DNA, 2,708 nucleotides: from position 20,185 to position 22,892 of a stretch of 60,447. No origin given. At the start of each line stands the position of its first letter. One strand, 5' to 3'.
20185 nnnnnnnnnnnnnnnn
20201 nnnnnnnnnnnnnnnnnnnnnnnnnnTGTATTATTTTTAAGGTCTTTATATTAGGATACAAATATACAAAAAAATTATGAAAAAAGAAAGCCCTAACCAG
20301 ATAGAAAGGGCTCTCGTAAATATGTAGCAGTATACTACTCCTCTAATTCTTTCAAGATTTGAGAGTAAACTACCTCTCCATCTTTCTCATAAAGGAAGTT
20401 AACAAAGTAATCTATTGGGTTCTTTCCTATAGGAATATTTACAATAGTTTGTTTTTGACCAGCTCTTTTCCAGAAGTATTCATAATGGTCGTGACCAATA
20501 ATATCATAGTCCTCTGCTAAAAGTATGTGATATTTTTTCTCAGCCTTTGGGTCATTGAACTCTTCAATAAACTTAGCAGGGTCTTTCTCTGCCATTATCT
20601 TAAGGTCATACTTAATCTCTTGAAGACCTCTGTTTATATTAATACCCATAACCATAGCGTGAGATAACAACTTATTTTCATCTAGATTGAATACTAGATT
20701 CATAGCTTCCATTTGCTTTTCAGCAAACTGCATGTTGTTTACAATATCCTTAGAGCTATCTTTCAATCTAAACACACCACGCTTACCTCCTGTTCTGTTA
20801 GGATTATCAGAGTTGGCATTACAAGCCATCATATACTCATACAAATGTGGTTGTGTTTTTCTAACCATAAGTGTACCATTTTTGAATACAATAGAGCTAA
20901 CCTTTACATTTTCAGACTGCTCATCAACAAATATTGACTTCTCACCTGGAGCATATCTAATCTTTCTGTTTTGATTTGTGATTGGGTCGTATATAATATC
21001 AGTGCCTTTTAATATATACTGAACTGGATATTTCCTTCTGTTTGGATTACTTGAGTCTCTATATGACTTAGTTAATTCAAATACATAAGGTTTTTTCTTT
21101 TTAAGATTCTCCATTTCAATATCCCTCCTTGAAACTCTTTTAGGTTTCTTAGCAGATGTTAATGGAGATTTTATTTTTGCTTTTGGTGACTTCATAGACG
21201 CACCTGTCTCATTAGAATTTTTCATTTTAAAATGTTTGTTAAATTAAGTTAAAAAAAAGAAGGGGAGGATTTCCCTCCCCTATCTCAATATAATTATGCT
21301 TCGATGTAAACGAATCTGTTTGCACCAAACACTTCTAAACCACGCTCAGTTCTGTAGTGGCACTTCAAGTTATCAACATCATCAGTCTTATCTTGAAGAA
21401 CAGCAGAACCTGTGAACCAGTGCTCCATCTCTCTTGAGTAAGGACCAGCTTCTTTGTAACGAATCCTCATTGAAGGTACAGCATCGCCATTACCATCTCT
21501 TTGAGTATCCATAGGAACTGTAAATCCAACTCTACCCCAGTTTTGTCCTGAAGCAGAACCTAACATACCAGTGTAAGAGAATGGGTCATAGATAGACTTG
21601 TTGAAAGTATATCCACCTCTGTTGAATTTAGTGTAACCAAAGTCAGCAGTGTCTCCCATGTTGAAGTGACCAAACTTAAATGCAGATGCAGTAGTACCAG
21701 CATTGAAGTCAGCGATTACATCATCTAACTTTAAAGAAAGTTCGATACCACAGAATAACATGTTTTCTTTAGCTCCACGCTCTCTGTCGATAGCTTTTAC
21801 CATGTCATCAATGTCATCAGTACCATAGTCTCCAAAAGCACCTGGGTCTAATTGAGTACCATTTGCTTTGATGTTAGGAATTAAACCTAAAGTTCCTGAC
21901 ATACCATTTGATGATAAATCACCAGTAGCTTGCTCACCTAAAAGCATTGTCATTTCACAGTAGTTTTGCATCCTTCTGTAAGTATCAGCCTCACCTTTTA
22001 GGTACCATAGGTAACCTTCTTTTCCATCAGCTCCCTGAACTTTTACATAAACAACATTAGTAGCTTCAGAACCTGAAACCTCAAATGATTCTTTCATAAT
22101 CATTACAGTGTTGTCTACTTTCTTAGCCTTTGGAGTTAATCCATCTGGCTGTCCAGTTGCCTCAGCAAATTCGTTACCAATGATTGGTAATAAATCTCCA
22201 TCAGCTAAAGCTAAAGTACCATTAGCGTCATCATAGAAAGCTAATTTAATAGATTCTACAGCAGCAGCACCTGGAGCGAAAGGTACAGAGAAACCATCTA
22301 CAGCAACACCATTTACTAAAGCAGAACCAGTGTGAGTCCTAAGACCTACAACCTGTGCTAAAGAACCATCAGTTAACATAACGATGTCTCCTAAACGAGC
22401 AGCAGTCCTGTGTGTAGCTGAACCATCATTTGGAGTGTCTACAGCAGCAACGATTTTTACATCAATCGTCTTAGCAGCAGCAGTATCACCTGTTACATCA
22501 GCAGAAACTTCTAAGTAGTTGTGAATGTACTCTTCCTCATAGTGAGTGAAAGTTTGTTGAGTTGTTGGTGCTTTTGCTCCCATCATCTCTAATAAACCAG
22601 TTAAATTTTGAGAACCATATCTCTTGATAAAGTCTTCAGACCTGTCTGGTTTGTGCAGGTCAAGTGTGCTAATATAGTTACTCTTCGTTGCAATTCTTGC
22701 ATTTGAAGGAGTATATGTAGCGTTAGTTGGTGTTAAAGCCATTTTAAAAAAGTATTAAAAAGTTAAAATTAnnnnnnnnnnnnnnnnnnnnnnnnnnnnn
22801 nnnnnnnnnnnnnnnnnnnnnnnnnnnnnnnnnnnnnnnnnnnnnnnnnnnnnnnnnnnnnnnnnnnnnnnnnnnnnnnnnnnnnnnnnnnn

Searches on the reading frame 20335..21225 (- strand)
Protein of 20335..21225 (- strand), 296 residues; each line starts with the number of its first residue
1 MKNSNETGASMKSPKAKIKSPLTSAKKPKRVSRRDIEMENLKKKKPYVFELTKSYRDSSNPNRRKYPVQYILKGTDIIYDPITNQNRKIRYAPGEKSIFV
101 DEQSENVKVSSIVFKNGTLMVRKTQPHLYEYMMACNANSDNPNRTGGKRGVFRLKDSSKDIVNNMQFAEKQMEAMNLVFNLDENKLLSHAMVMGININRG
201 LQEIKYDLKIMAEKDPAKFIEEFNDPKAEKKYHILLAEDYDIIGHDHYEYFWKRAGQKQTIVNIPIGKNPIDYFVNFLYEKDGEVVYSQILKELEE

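Call 15: search_protein_families(library=phrogs, proteins=[window:20335-21225:-], max_evalue=0.0001)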
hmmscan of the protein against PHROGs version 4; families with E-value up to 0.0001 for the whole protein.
window:20335-21225:- (296 aa): 2 families
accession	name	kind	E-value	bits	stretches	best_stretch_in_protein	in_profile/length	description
phrog_34748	-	unknown function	1.3e-23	84.8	1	77-292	58-283/285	-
phrog_16922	-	unknown function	5.5e-11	43.1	1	86-281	40-226/310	-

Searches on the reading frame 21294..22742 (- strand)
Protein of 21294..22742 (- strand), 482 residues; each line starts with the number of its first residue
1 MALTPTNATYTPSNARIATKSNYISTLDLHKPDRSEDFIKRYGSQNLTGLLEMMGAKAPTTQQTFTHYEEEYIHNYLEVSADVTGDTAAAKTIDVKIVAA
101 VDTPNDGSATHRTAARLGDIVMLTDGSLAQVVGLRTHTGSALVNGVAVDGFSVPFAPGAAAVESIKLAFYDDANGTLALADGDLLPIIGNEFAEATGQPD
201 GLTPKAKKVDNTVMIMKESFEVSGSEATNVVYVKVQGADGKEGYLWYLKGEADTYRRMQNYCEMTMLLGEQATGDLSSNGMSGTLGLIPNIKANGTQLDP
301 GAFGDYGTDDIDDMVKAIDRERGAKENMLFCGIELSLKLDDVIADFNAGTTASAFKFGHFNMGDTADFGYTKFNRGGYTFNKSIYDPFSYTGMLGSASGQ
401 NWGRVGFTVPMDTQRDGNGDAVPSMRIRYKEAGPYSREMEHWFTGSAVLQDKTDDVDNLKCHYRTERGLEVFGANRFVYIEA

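Call 14: search_protein_families(library=phrogs, proteins=[window:21294-22742:-], max_evalue=0.0001)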
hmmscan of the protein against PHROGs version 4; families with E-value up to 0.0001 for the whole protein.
window:21294-22742:- (482 aa): 1 family
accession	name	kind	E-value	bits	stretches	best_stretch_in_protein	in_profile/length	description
phrog_13704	-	head and packaging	1.3e-51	176.6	1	9-481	16-446/452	virion structural protein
